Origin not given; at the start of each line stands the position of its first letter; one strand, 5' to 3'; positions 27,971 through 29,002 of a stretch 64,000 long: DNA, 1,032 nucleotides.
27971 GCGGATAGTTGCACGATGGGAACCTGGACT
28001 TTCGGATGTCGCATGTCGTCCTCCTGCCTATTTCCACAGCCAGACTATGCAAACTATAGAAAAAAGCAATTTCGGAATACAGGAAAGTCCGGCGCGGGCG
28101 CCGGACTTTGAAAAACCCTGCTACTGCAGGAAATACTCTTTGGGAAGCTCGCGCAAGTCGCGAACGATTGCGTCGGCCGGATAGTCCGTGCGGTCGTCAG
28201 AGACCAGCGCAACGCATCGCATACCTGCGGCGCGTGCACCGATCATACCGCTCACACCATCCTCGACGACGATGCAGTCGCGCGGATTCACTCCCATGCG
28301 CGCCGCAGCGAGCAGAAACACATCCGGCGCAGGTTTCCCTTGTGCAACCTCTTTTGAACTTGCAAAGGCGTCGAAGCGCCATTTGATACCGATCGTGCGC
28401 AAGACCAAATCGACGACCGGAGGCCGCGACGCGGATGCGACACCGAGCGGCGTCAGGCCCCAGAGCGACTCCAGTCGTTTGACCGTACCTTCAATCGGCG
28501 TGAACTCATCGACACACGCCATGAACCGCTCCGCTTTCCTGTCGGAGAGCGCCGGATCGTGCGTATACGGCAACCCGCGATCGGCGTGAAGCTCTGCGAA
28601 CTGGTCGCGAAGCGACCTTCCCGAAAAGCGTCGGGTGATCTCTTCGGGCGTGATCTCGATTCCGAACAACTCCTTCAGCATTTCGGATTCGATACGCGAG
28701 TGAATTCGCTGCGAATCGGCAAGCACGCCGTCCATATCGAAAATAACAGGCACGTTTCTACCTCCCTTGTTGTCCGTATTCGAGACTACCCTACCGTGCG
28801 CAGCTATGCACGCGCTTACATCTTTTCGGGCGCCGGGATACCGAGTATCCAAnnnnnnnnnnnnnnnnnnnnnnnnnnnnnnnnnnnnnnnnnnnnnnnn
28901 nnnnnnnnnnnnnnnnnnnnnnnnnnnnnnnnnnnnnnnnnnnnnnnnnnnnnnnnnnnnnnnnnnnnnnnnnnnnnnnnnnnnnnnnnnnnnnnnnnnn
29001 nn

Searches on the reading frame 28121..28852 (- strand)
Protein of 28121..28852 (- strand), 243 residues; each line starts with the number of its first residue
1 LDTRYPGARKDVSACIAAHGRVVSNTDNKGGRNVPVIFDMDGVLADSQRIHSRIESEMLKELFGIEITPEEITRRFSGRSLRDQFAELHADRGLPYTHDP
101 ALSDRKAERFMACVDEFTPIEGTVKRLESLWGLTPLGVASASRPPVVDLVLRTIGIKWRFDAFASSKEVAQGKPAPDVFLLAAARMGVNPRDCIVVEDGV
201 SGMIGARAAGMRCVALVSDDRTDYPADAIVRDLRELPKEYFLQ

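Call 8: search_protein_families(library=pfam, proteins=[window:28121-28852:-], max_evalue=0.1)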
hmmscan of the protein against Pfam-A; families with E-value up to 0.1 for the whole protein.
window:28121-28852:- (243 aa): 3 families
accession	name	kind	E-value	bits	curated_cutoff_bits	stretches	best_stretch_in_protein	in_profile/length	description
PF13419.12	HAD_2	-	8.9e-26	91.5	23.8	1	36-215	1-177/178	Haloacid dehalogenase-like hydrolase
PF00702.32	Hydrolase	-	1.2e-25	91.5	26.4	1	36-210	4-191/191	haloacid dehalogenase-like hydrolase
PF13242.12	Hydrolase_like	-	2.9e-06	27.6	22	1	172-235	3-74/75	HAD-hyrolase-like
